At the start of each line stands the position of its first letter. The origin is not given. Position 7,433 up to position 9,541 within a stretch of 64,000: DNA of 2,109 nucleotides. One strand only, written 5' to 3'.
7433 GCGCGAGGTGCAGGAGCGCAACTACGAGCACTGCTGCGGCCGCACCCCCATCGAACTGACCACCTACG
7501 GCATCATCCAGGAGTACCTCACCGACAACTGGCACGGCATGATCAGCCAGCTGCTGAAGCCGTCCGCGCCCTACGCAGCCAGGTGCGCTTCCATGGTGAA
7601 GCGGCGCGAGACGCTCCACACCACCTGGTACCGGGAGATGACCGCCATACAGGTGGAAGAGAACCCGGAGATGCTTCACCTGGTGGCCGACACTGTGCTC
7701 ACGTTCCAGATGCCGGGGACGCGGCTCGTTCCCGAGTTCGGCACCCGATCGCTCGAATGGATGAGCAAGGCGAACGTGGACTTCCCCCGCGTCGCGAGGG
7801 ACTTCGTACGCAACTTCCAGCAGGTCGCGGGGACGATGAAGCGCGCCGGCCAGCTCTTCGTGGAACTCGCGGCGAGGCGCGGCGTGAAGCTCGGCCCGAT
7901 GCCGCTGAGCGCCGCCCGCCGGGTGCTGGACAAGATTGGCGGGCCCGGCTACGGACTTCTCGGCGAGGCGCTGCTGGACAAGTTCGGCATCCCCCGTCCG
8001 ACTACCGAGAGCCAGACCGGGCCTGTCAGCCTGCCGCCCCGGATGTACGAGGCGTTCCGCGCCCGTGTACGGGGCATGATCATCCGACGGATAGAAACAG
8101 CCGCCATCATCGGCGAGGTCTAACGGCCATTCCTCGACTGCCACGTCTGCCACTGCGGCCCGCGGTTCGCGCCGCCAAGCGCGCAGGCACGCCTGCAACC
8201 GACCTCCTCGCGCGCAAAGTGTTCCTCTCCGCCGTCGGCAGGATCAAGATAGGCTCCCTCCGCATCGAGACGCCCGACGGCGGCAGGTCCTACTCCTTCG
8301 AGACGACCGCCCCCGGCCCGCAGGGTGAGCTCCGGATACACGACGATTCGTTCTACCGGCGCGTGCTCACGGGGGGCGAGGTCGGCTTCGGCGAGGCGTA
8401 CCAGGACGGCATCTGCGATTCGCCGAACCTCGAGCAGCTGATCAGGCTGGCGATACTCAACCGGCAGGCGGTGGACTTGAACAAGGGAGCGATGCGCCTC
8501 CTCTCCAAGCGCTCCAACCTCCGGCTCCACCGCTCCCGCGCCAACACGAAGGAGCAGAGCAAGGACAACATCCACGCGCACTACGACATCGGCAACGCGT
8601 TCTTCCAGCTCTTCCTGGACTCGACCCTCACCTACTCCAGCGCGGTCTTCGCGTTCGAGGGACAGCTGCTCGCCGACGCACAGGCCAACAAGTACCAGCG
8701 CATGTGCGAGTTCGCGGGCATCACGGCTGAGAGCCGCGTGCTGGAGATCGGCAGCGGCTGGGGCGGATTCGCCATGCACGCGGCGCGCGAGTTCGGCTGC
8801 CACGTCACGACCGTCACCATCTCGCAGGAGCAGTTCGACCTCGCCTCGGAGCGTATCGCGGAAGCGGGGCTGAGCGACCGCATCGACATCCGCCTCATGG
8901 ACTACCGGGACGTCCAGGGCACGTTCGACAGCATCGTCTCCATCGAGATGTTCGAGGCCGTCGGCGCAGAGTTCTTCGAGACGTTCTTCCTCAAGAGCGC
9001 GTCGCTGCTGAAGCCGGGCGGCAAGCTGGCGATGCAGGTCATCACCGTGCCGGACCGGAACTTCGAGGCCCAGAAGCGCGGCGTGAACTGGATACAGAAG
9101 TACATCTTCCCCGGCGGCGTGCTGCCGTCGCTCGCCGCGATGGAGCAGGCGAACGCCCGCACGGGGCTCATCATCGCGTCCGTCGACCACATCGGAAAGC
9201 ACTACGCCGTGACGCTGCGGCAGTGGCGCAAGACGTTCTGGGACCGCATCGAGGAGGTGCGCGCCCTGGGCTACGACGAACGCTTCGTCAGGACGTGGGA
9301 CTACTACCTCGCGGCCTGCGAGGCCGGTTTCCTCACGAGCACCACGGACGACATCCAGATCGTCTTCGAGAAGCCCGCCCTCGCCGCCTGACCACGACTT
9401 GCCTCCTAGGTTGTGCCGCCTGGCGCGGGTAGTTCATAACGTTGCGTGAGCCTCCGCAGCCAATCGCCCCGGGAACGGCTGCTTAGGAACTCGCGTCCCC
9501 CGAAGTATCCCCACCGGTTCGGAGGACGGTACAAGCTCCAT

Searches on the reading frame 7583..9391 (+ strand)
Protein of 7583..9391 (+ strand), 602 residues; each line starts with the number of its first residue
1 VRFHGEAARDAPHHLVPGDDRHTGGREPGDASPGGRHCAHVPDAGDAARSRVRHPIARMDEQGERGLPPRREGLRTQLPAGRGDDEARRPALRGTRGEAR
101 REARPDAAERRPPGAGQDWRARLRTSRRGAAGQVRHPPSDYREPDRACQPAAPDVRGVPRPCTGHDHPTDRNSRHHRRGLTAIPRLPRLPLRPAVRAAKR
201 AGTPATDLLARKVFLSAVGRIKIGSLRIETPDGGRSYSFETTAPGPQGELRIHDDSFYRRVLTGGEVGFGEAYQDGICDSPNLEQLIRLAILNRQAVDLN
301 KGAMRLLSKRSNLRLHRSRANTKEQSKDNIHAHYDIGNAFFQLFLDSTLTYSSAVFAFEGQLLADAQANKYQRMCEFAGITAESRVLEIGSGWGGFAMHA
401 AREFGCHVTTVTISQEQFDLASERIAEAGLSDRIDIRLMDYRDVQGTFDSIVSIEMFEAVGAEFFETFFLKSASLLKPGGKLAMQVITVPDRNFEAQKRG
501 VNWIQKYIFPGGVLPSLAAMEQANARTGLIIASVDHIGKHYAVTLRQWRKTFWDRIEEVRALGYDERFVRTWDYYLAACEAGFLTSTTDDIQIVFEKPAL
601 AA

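Call 21: search_protein_families(library=pfam, proteins=[window:7583-9391:+], max_evalue=0.00001)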
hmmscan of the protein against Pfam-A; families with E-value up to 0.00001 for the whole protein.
window:7583-9391:+ (602 aa): 6 families
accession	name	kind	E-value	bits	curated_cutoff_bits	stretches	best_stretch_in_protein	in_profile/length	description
PF02353.26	CMAS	-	2.7e-81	273.3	27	1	323-592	3-272/273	Mycolic acid cyclopropane synthetase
PF13649.12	Methyltransf_25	-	9.7e-14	52.3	27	1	386-480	1-97/97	Methyltransferase domain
PF08241.18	Methyltransf_11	-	3.7e-11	44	21.2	1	387-483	1-94/95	Methyltransferase domain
PF13489.12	Methyltransf_23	-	2.8e-10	40.6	27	1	380-529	20-159/164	Methyltransferase domain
PF08242.18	Methyltransf_12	-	3.5e-09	37.7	30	1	387-482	1-98/98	Methyltransferase domain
PF13847.12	Methyltransf_31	-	8.2e-07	29.3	27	1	382-488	3-113/145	Methyltransferase domain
